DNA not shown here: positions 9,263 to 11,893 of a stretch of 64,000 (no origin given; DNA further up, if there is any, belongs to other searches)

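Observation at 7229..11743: Operon of a HerA/DUF87-like ATPase followed by three tandem KaiC/RadB-like proteins, two with destroyed P-loops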

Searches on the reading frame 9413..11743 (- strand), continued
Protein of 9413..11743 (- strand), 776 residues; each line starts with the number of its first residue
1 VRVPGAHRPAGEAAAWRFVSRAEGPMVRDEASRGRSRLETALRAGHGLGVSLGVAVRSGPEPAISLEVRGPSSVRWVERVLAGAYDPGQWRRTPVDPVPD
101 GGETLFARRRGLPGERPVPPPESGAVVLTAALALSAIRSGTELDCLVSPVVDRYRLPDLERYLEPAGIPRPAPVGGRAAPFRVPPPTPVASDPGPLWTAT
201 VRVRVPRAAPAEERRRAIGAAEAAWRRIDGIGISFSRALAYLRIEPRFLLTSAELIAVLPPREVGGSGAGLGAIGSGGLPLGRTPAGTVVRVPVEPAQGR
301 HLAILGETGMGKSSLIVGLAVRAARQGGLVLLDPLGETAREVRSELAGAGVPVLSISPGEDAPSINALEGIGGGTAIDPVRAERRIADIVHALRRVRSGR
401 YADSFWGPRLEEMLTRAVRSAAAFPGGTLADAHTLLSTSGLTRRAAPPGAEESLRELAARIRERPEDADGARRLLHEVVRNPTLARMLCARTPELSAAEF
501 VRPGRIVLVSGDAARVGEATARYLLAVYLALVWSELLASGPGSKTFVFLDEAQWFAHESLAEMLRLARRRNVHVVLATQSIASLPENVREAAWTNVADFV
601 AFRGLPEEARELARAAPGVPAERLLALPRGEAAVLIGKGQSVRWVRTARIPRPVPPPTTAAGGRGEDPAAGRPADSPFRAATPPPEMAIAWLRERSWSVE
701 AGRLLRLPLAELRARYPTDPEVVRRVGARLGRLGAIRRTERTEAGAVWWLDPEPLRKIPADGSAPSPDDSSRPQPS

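Call 73: fold_search(model_id=the predicted structure, library=pdb)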
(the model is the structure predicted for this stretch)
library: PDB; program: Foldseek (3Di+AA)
matches with E <= 10: 911; with E <= 0.001: 132
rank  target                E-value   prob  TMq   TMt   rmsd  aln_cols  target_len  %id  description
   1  8rtd_T                8.5e-16  1.00  0.49  0.48   7.8       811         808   12  Stalk-Arches-IMC structure from the fully-assembled R388 type IV secretion system determined by cryo-EM. (released 2024-06-19)
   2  8rtd_O                1.1e-15  1.00  0.49  0.48   7.7       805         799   12  Stalk-Arches-IMC structure from the fully-assembled R388 type IV secretion system determined by cryo-EM. (released 2024-06-19)
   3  8rtd_P                5.2e-15  1.00  0.48  0.49   8.4       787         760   13  Stalk-Arches-IMC structure from the fully-assembled R388 type IV secretion system determined by cryo-EM. (released 2024-06-19)
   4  8rtd_V                3.6e-13  1.00  0.45  0.48   8.7       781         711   12  Stalk-Arches-IMC structure from the fully-assembled R388 type IV secretion system determined by cryo-EM. (released 2024-06-19)
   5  7es4                  1.1e-12  1.00  0.33  0.64   7.1       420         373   14  the crystral structure of DndH-C-domain (released 2022-05-11)
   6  7o43_B                1.2e-12  1.00  0.47  0.47   9.1       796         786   12  TrwK/VirB4unbound dimer complex from R388 type IV secretion system determined by cryo-EM. (released 2022-06-22)
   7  4d2i_A                3.7e-12  1.00  0.32  0.51  14.2       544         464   14  Crystal structure of the HerA hexameric DNA translocase from Sulfolobus solfataricus bound to AMP-PNP (released 2014-12-03)
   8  4d2i_B                8.2e-12  1.00  0.33  0.52  13.5       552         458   12  Crystal structure of the HerA hexameric DNA translocase from Sulfolobus solfataricus bound to AMP-PNP (released 2014-12-03)
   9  7o42_E                9.1e-12  1.00  0.43  0.37   9.5       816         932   12  TrwK/VirB4unbound trimer of dimers complex (with Hcp1) from the R388 type IV secretion system determined by cryo-EM. (released 2022-06-22)
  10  8rtb_A                1.2e-11  1.00  0.43  0.45   9.3       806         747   11  Extended inner membrane complex (IMC) protomer structure (TrwM/VirB3-TrwK/VirB4-TrwI/VirB6-TrwG/VirB8-TrwE/VirB10) fro (released 2024-06-19)
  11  9x1m_A                3.1e-11  1.00  0.31  0.41  12.9       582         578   14  The cryo-EM structure of HerA-NurA complex with AMPPNP and dsDNA from Thermococcus kodakarensis (released 2026-02-04)
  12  8wfd_D                7.6e-11  1.00  0.33  0.42  13.5       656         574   15  The cryo-EM structure of TdpAB in complex with AMPPNP and DNA (released 2025-01-22)
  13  8rtb_B                8.0e-11  1.00  0.38  0.43  11.9       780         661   11  Extended inner membrane complex (IMC) protomer structure (TrwM/VirB3-TrwK/VirB4-TrwI/VirB6-TrwG/VirB8-TrwE/VirB10) fro (released 2024-06-19)
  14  7wrw_A                1.0e-10  1.00  0.34  0.44  14.7       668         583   14  Structure of Deinococcus radiodurans HerA (released 2023-02-01)
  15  7wrx_B                1.3e-10  1.00  0.35  0.45  14.5       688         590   14  Structure of Deinococcus radiodurans HerA-ADP complex (released 2023-02-01)
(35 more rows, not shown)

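Call 92: search_dna_similar(query=window:9413-11743:-, collection=plasmids, mode=protein, max_evalue=0.001, max_rows=15)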
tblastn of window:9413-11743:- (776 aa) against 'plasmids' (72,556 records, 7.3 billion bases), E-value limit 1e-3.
Records with a match: 17; places in all: 18; records where one place covers at least 80% of the query: 0.
Best place of each record, by identity: <60% 17.
By first word of the organism name: Haladaptatus 5; Embleya 2; Halobaculum 2; Halalkalicoccus 2; Streptomyces 1; Rhodococcus 1; Halorussus 1; Sulfitobacter 1; Actinarchaeum 1; Halorubrum 1.
By predicted mobility (MOB-suite, as given by PLSDB): non-mobilizable 15; conjugative 1; mobilizable 1.
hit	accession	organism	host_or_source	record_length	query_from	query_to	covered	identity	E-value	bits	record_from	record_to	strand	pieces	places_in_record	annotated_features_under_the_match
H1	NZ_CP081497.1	Streptomyces sp. BHT-5-2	whole organism,plant soil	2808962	300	678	49%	28.2%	6e-9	67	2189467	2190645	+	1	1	none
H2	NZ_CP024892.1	Rhodococcus ruber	cell culture,activated sludge from ...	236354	291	602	40%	28.4%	2e-13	82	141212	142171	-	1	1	DUF87 domain-containing protein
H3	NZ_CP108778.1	Embleya sp. NBC_00896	-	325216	292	602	40%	27.7%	2e-6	60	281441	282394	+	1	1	type IV secretory system conjugative DNA transfer family protein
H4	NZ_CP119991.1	Halobaculum marinum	cell culture,sediment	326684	295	602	40%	27.5%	2e-14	86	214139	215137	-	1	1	hypothetical protein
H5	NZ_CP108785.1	Embleya sp. NBC_00888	-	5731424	300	602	39%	26.8%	6e-7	61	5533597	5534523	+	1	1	none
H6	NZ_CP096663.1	Halorussus limi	cell culture,saline soil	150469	300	602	39%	26.2%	2e-7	62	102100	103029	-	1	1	TraM recognition domain-containing protein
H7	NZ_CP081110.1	Sulfitobacter mediterraneus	-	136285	300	643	44%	22.7%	3e-9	69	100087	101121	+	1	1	type IV secretion system DNA-binding domain-containing protein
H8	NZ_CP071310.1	Actinarchaeum halophilum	soil,soil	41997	288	602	41%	24.4%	1e-5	57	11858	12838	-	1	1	hypothetical protein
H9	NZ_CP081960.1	Halobaculum magnesiiphilum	cell culture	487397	300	602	39%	24.9%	5e-11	74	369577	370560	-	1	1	DUF87 domain-containing protein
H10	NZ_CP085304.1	Haladaptatus pallidirubidus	cell culture,saline soil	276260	293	587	38%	25.4%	3e-7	62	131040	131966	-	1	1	TraM recognition domain-containing protein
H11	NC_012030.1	Halorubrum lacusprofundi ATCC 49239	-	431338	300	602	39%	24.6%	1e-10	73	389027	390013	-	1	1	type IV secretion system DNA-binding domain-containing protein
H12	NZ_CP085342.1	Haladaptatus halobius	cell culture,saline soil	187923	293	587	38%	25.1%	2e-7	62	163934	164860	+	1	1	TraM recognition domain-containing protein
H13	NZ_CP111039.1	Haladaptatus caseinilyticus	cell culture,sediment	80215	293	587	38%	24.8%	9e-7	61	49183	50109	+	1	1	TraM recognition domain-containing protein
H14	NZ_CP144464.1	Halalkalicoccus sp. FCH27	cell culture,Salt lake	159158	300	596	38%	23.6%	9e-8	64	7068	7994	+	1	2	type IV secretion system DNA-binding domain-containing protein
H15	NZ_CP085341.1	Haladaptatus halobius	cell culture,saline soil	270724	295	583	37%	24.0%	2e-5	56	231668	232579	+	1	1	type IV secretion system DNA-binding domain-containing protein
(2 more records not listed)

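Call 93: search_dna_similar(query=window:9413-11743:-, collection=phages, mode=protein, max_evalue=0.001, max_rows=10)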
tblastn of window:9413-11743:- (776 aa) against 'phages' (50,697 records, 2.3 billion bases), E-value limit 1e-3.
No match.

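Call 94: get_annotated_region(hit=H4, flank=7000)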
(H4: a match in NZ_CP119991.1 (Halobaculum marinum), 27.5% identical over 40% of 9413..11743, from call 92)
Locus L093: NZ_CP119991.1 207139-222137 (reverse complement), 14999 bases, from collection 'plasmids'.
description: Halobaculum sp. DT55 plasmid unnamed2, complete sequence
organism: Halobaculum marinum (NCBI taxid 3031996)
taxonomy: Archaea; Euryarchaeota; Halobacteria; Halobacteriales; Haloferacaceae; Halobaculum; Halobaculum marinum
host: -; source: cell culture,sediment; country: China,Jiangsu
typing (MOB-suite, as given by PLSDB): non-mobilizable
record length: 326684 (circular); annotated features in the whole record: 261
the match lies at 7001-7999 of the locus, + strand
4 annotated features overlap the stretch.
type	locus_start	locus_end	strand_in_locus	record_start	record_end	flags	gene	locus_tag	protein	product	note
CDS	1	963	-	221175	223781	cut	-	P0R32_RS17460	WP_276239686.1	right-handed parallel beta-helix repeat-containing protein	-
CDS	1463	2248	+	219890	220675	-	-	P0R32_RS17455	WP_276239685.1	winged helix-turn-helix transcriptional regulator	-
CDS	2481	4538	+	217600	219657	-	-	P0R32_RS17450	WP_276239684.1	vWA domain-containing protein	-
CDS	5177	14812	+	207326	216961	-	-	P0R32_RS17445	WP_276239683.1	hypothetical protein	-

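Call 95: get_annotated_region(hit=H9, flank=7000)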
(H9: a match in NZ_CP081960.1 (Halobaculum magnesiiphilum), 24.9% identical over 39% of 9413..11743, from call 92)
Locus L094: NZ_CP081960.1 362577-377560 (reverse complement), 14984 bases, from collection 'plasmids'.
description: Halobaculum magnesiiphilum strain NBRC 109044 plasmid unnamed2, complete sequence
organism: Halobaculum magnesiiphilum (NCBI taxid 1017351)
taxonomy: Archaea; Euryarchaeota; Halobacteria; Halobacteriales; Haloferacaceae; Halobaculum; Halobaculum magnesiiphilum
host: -; source: cell culture; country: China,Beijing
typing (MOB-suite, as given by PLSDB): non-mobilizable
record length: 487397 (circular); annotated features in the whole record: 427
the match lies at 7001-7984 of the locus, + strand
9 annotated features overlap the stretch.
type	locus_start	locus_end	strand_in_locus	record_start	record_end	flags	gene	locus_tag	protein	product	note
CDS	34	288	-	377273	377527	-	-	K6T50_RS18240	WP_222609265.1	hypothetical protein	-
CDS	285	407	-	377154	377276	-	-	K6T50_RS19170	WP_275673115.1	hypothetical protein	-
CDS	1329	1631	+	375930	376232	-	-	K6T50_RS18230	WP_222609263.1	hypothetical protein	-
CDS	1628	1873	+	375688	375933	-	-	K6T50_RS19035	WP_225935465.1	hypothetical protein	-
CDS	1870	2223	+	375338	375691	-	-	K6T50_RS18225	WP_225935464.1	PadR family transcriptional regulator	-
CDS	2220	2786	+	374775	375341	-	-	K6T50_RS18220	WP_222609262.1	hypothetical protein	-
CDS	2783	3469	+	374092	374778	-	-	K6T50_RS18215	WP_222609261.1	hypothetical protein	-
CDS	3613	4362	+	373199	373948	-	-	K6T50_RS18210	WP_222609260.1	hypothetical protein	-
CDS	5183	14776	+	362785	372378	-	-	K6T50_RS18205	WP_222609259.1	DUF87 domain-containing protein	-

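Call 97: find_homologous_proteins(query=L075:6989-9382:+, max_evalue=0.00001)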
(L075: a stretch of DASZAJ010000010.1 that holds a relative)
Query L075:6989-9382:+ (798 aa): 163 proteins with E <= 0.00001 among 8000 candidates; the best 120 are listed.
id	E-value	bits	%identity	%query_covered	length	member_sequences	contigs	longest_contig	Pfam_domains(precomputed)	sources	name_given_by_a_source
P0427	0.0e+0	1771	100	100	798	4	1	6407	PF01935.24,PF13401.13,PF13191.13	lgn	-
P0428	7.3e-212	724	51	98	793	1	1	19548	PF01935.24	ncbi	-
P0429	3.0e-200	686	56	77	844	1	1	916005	PF01935.24,PF00005.34,PF13401.13,PF13191.13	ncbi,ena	-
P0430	5.8e-200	685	60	69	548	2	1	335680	PF01935.24,PF13401.13,PF13191.13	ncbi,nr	ncbi:MAG: DUF87 domain-containing protein [Thermoplasmata archaeon]|nr:DUF87 domain-containing prote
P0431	2.1e-196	673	48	98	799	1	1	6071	PF01935.24,PF13401.13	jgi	jgi:hypothetical protein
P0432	5.4e-196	671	48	98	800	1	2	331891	PF01935.24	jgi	jgi:hypothetical protein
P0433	8.1e-194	664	49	97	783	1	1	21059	PF01935.24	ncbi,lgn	-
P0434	5.7e-188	645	48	98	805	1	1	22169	PF01935.24,PF13401.13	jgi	jgi:hypothetical protein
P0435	1.4e-182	627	48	98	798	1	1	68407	-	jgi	jgi:hypothetical protein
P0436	5.3e-181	622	48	94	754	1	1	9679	PF10412.16,PF01935.24,PF13401.13,PF13191.13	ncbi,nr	ncbi:MAG TPA: DUF87 domain-containing protein, partial [Thermoplasmata archaeon]|nr:DUF87 domain-con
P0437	2.0e-149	517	44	91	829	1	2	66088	PF01935.24,PF13401.13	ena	-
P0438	3.6e-148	513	43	96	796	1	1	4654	PF01935.24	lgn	-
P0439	6.0e-148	513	54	61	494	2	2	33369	-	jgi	jgi:hypothetical protein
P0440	8.7e-148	512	42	98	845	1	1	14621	-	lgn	-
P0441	3.1e-147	510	44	95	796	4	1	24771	-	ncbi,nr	ncbi:MAG: hypothetical protein L3K01_03105 [Thermoplasmata archaeon]|nr:hypothetical protein [Thermo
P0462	8.6e-128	446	38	98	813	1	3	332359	PF01935.24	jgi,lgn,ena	jgi:hypothetical protein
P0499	3.6e-113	398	37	95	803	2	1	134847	PF01935.24,PF13191.13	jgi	jgi:hypothetical protein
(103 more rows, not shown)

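Call 98: find_encoding_contigs(protein=P0462, flank=7000, max_places=1)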
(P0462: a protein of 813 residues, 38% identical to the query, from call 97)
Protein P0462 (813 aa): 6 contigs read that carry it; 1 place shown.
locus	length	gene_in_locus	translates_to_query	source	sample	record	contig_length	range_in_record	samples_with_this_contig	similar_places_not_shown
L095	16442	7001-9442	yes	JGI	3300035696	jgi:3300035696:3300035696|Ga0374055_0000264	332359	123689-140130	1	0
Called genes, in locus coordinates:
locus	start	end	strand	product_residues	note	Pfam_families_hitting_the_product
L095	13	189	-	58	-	PF01667:Ribosomal_S27e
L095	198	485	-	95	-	PF00935:Ribosomal_L44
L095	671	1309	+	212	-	PF00687:Ribosomal_L1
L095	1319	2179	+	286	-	PF00466:Ribosomal_L10, PF17777:RL10P_insert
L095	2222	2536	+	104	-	PF00428:Ribosomal_60s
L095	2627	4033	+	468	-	PF13230:GATase_4, PF13522:GATase_6, PF13537:GATase_7, PF00156:Pribosyltran (weak)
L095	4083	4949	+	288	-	PF01798:Nop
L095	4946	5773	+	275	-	PF01269:Fibrillarin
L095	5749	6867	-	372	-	PF01926:MMR_HSR1, PF02421:FeoB_N, PF16897:MMR_HSR1_Xtn, PF02824:TGS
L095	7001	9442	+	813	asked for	PF01935:DUF87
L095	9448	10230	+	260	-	PF13481:AAA_25, PF06745:ATPase, PF23442:DUF7125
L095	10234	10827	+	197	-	PF06745:ATPase (faint)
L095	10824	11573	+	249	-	PF23442:DUF7125 (weak)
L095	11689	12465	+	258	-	PF09754:PAC2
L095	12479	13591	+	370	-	PF02636:Methyltransf_28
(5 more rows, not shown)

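Call 99: find_encoding_contigs(protein=P0499, flank=7000, max_places=1)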
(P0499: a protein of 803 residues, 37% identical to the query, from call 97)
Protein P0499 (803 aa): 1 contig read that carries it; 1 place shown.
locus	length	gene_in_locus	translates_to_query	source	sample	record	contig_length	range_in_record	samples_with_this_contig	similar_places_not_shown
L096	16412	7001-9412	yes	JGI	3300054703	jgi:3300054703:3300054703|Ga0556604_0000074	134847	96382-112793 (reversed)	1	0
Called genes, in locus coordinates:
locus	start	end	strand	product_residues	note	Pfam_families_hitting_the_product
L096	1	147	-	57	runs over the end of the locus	PF01667:Ribosomal_S27e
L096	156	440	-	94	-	PF00935:Ribosomal_L44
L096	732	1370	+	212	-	PF00687:Ribosomal_L1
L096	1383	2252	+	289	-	PF00466:Ribosomal_L10, PF17777:RL10P_insert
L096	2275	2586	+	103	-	PF00428:Ribosomal_60s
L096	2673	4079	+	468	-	PF13230:GATase_4 (weak), PF13522:GATase_6, PF13537:GATase_7, PF00156:Pribosyltran (faint)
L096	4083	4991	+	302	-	PF01798:Nop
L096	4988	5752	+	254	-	PF01269:Fibrillarin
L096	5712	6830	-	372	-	PF01926:MMR_HSR1, PF02421:FeoB_N, PF16897:MMR_HSR1_Xtn, PF02824:TGS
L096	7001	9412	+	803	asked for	PF01935:DUF87 (weak), PF13191:AAA_16 (faint)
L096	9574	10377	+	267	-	PF05625:PAXNEB (faint), PF13481:AAA_25 (weak), PF23442:DUF7125 (weak), PF06745:ATPase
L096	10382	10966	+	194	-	-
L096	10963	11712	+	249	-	PF06745:ATPase, PF23442:DUF7125 (faint)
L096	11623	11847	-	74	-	-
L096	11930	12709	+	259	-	PF09754:PAC2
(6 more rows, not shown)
